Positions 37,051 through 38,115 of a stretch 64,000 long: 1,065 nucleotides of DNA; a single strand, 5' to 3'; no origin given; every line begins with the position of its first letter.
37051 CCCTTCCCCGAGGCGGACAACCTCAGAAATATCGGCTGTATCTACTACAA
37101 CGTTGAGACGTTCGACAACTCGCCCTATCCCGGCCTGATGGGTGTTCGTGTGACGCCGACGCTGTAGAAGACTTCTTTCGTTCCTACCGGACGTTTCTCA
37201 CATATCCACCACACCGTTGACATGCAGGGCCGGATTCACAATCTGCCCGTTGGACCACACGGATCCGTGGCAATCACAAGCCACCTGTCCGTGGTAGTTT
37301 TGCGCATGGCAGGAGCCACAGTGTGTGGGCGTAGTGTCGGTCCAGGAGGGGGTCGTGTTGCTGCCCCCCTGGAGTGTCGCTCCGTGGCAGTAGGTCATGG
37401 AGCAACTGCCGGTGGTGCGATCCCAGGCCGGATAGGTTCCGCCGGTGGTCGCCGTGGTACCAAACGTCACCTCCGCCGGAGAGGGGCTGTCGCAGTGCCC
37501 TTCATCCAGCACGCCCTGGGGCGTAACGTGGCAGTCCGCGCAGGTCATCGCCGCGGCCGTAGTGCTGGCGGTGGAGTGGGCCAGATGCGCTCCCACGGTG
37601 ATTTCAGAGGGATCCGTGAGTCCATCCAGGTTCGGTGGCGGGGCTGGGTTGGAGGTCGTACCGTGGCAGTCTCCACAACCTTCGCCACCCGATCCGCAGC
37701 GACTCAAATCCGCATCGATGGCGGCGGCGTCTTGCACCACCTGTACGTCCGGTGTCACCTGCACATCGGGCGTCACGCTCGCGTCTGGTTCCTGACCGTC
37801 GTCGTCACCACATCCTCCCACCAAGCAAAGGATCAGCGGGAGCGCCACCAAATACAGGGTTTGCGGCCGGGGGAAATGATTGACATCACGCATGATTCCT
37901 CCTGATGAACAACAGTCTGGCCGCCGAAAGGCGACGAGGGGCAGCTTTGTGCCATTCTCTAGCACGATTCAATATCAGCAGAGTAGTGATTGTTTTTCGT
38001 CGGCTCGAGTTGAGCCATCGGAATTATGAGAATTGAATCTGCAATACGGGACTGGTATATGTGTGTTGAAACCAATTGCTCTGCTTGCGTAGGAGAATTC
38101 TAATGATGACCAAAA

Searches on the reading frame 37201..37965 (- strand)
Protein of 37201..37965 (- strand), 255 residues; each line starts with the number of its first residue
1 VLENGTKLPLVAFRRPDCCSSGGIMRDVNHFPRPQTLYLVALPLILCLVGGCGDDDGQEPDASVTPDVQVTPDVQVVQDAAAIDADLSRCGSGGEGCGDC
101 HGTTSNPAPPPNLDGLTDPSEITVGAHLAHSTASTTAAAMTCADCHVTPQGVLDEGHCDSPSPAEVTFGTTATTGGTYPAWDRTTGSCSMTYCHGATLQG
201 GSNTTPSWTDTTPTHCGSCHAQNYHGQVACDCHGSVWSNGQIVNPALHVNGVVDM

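Call 69: search_protein_families(library=pfam, proteins=[window:37201-37965:-], max_evalue=0.001)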
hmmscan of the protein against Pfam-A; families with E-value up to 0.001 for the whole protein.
window:37201-37965:- (255 aa): 1 family
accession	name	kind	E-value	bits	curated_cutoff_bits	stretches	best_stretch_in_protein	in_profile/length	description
PF09698.15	GSu_C4xC__C2xCH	-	2.4e-05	25.4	21.7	1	187-220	1-36/36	Geobacter CxxxxCH...CXXCH motif (GSu_C4xC__C2xCH)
